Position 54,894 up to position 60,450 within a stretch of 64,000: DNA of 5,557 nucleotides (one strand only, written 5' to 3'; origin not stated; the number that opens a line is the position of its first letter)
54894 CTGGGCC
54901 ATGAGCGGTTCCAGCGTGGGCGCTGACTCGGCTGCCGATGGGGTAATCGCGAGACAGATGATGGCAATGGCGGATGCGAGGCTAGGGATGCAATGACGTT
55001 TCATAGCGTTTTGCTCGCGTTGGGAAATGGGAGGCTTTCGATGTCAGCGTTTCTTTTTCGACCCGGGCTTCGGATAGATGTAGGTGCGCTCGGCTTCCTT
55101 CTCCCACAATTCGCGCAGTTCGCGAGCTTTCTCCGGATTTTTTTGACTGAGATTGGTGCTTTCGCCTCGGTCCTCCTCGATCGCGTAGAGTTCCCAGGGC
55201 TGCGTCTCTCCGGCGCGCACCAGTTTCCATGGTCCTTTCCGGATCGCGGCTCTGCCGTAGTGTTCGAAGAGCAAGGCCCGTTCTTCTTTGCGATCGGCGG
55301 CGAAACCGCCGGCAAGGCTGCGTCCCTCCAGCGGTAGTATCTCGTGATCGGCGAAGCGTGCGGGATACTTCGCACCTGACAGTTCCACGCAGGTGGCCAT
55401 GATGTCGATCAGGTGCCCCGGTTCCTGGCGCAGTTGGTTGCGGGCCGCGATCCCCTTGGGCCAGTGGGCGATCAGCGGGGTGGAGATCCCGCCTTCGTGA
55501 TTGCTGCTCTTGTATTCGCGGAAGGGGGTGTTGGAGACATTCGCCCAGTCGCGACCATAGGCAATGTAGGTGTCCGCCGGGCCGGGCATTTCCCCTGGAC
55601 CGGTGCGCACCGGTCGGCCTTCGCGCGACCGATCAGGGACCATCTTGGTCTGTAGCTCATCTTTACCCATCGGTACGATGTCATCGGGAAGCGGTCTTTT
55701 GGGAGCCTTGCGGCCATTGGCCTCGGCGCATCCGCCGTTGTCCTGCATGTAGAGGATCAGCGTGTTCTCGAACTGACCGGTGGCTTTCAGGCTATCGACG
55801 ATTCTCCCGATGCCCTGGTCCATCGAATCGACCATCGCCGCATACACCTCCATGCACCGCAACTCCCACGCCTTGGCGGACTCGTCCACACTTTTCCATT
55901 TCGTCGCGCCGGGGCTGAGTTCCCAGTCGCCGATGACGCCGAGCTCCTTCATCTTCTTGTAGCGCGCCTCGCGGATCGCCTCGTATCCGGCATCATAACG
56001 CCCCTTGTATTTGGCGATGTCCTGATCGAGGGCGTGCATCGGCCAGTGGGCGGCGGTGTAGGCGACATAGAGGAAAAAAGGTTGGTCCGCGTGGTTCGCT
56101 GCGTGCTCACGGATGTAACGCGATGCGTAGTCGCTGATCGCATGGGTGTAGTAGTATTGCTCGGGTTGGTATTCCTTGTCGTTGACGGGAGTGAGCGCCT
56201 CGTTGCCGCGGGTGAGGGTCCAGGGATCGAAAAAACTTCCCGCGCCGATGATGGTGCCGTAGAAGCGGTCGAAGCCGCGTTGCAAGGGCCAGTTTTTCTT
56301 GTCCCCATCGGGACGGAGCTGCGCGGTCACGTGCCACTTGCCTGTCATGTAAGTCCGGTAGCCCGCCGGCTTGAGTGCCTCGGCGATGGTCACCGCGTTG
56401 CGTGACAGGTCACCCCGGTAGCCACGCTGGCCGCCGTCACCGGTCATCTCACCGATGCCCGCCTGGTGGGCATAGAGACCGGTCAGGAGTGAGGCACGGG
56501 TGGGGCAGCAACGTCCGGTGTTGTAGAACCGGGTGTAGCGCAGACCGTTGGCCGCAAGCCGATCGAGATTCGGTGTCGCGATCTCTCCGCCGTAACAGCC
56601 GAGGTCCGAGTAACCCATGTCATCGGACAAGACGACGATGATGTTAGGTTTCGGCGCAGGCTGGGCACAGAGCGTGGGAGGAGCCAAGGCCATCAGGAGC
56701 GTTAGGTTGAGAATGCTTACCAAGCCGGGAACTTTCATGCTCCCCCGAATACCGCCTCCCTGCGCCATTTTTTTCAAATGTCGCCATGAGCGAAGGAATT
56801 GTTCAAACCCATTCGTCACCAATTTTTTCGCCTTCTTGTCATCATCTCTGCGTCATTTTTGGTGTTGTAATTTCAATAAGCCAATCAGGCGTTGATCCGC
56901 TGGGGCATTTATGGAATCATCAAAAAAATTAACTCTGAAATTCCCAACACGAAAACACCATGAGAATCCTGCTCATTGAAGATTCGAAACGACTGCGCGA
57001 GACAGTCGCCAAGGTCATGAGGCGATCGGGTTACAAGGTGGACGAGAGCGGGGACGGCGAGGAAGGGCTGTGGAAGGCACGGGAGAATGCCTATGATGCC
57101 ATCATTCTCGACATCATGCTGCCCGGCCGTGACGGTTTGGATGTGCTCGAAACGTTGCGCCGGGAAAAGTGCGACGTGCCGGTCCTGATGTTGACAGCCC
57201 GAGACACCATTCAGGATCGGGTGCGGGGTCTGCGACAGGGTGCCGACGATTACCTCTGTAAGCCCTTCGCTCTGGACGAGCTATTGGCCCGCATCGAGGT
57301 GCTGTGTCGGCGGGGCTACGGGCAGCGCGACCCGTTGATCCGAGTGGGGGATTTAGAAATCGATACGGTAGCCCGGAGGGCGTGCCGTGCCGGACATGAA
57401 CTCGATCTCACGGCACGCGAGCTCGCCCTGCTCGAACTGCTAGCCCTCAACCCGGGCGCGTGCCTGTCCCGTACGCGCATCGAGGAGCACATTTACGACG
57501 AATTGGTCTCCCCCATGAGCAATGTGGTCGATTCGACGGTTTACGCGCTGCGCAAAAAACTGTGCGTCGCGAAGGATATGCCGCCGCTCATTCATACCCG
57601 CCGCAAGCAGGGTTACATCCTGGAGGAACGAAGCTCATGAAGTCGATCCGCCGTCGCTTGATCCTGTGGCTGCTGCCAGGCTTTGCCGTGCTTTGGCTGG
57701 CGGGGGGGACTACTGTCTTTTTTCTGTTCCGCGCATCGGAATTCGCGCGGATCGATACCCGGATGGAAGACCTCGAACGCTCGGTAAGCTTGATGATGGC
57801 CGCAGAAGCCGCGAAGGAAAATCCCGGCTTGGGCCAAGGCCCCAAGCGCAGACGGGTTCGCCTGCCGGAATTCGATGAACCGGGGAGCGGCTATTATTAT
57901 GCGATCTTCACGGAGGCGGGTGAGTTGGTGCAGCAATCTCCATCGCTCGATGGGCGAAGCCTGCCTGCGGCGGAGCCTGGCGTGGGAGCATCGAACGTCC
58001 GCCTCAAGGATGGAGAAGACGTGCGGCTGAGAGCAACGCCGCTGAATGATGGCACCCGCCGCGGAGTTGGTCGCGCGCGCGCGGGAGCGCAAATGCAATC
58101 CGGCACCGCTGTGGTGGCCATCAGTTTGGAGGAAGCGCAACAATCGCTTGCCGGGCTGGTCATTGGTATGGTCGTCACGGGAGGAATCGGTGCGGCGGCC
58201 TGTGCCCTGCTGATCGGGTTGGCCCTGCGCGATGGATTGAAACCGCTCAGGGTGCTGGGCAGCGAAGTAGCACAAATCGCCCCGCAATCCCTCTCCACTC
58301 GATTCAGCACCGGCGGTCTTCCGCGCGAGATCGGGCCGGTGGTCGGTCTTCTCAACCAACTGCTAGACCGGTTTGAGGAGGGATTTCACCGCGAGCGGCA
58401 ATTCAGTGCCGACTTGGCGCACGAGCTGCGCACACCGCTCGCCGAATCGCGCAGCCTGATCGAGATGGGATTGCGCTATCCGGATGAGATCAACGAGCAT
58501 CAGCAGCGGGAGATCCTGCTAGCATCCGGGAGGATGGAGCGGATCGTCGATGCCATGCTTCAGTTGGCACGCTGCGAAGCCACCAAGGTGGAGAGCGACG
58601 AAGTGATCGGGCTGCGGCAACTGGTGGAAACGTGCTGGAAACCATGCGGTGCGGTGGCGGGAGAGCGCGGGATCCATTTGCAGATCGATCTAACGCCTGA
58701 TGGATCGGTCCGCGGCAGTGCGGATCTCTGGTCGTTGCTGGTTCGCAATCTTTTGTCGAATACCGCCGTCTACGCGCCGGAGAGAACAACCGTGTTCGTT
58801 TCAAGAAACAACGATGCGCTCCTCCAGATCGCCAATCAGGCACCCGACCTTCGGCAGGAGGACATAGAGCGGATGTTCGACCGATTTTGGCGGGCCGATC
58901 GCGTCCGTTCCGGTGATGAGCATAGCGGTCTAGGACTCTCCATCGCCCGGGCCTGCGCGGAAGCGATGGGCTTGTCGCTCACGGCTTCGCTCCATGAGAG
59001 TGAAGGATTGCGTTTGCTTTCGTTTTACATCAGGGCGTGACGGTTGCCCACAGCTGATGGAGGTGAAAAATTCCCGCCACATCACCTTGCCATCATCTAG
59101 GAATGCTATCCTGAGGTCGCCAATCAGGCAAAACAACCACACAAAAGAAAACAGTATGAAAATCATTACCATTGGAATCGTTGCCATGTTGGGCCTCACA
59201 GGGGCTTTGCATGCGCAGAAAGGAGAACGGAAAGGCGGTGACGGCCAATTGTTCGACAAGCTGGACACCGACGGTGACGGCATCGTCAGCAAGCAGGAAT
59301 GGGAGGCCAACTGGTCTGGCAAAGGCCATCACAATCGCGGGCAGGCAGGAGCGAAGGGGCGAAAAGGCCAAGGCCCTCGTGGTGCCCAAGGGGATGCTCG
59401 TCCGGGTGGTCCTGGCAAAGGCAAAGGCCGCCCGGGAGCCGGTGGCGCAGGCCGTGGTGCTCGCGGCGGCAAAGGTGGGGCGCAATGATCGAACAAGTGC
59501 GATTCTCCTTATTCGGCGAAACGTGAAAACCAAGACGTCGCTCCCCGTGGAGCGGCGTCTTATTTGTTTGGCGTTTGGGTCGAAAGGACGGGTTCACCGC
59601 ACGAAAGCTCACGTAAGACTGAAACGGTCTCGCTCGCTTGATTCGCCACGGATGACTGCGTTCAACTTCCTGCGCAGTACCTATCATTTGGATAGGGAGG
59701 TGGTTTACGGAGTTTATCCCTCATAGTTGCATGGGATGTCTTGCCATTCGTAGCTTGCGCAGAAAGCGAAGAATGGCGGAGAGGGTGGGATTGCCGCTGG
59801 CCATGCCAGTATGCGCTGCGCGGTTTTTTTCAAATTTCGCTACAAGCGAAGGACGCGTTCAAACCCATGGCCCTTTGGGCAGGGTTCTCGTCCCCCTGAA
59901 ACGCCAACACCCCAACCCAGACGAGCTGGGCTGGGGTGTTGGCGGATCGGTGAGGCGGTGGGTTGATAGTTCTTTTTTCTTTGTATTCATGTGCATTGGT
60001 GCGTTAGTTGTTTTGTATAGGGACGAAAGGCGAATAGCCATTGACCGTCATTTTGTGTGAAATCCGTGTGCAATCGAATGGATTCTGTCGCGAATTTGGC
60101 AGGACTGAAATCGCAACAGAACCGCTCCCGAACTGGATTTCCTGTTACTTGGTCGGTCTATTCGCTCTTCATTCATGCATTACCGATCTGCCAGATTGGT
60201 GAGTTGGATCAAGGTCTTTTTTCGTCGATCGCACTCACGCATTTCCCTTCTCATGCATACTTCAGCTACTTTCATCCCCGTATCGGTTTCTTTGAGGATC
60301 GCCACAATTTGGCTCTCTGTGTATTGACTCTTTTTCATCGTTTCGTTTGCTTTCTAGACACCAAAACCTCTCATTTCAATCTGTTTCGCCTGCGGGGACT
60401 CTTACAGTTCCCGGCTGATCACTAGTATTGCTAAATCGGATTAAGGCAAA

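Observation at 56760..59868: Fifty-three-bp direct repeats flank the two-component-system / EF-hand cassette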

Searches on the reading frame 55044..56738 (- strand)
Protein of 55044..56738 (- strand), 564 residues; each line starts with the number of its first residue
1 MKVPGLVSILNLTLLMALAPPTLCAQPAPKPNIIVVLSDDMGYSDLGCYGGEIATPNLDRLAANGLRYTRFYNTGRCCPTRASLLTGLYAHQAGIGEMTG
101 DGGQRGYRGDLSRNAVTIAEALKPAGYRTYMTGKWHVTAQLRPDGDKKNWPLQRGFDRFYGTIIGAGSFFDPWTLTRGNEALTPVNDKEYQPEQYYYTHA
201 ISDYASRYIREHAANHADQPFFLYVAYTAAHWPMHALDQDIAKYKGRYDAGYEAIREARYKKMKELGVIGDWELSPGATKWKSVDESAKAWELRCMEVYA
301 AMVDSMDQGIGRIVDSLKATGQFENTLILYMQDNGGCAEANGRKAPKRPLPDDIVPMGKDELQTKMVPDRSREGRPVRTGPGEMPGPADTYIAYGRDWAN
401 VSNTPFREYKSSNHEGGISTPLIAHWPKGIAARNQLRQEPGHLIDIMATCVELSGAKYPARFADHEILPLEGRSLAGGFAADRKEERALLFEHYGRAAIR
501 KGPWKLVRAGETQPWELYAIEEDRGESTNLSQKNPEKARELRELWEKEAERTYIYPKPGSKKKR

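Call 11: search_protein_families(library=pfam, proteins=[window:55044-56738:-], max_evalue=0.01)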
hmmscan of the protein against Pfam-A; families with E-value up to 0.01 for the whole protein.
window:55044-56738:- (564 aa): 3 families
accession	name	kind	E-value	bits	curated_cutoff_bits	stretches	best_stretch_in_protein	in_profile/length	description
PF00884.28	Sulfatase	-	3e-61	207.8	25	1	31-455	1-300/301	Sulfatase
PF16347.10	SGSH_C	-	3.8e-07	30.8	29.3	1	414-538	12-138/154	N-sulphoglucosamine sulphohydrolase, C-terminal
PF01663.27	Phosphodiest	-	0.0011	19.1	23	1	34-329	2-214/342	Type I phosphodiesterase / nucleotide pyrophosphatase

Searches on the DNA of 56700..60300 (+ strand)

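Call 58: search_rna_families(source=window, start=56700, end=60300, threshold=evalue, max_evalue=5)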
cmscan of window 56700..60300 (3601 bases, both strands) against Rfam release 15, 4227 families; matches with E-value up to 5: 6.
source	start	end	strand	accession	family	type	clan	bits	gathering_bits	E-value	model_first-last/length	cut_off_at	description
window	59895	59951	+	RF03652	mir-2329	Gene; miRNA;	-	25.3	90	0.068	1-66/66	no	mir-2329 microRNA precursor family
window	59906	59940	-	RF03677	mir-1304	Gene; miRNA;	-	24.3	90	0.13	1-87/87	no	mir-1304 microRNA precursor family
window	59863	59960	+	RF03538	Flavi_TBFV_CRE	Cis-reg;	-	21.8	60.5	3.5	1-106/106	no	Tick-borne Flavivirus 3' UTR cis-acting replication element (CRE)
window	59897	59949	+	RF03241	mir-1789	Gene; miRNA;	-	20.6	88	0.61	1-63/63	no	mir-1789 microRNA precursor family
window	58302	58357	-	RF01142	sR19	Gene; snRNA; snoRNA; CD-box;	-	17.3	45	0.6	1-63/63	no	Small nucleolar RNA sR19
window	56869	56930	-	RF00089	SNORD31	Gene; snRNA; snoRNA; CD-box;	CL00053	16.8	40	4.1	1-69/69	no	Small nucleolar RNA SNORD31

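Call 59: search_rna_families(sources=[L087, L070, L073, L077], threshold=evalue, max_evalue=1)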
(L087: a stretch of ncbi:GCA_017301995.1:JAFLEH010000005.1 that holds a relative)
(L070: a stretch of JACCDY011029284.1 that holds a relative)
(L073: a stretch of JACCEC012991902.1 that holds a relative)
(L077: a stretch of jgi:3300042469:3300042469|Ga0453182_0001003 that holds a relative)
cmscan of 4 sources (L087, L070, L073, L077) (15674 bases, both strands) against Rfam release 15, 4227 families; matches with E-value up to 1: 8.
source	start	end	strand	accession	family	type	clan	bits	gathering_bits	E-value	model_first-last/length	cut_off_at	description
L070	2354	2426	+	RF00005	tRNA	Gene; tRNA;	CL00001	74.2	29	5.3e-15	1-71/71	no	tRNA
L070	2103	2174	+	RF00005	tRNA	Gene; tRNA;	CL00001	55.6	29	6.9e-10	1-71/71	no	tRNA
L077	1270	1356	+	RF00005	tRNA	Gene; tRNA;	CL00001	54.7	29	1.2e-09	1-71/71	no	tRNA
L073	897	983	-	RF00005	tRNA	Gene; tRNA;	CL00001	52.9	29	4e-09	1-71/71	no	tRNA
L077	1310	1356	-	RF04351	Plastid-psbl-rps4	Cis-reg;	-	31.3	68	0.0032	1-53/53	no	Plastid-psbl-rps4 3UTR RNA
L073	897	948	+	RF04351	Plastid-psbl-rps4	Cis-reg;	-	30.3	68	0.0058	1-53/53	no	Plastid-psbl-rps4 3UTR RNA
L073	841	993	-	RF02223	sX4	Gene; sRNA;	-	23.9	70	0.16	1-167/167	no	Proteobacterial sRNA sX4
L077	1388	1415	+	RF02914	DUF805b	Cis-reg;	CL00115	20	35.6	0.11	1-35/35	no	DUF805b RNA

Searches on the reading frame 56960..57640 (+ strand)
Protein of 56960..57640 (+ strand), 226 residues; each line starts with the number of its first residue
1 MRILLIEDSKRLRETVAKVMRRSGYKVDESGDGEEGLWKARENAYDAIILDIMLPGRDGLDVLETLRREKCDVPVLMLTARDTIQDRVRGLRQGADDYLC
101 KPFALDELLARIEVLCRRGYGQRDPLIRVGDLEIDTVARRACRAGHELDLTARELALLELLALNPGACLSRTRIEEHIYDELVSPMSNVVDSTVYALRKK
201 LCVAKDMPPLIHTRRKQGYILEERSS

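Call 11: search_protein_families(library=pfam, proteins=[window:56960-57640:+], max_evalue=0.01)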
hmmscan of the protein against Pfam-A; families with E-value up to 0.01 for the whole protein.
window:56960-57640:+ (226 aa): 2 families
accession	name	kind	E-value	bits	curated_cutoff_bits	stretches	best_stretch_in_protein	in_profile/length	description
PF00072.30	Response_reg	-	8e-30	103.7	30.2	1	3-113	1-111/111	Response regulator receiver domain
PF00486.34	Trans_reg_C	-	9.1e-19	67.8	26.2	1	145-221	1-77/77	Transcriptional regulatory protein, C terminal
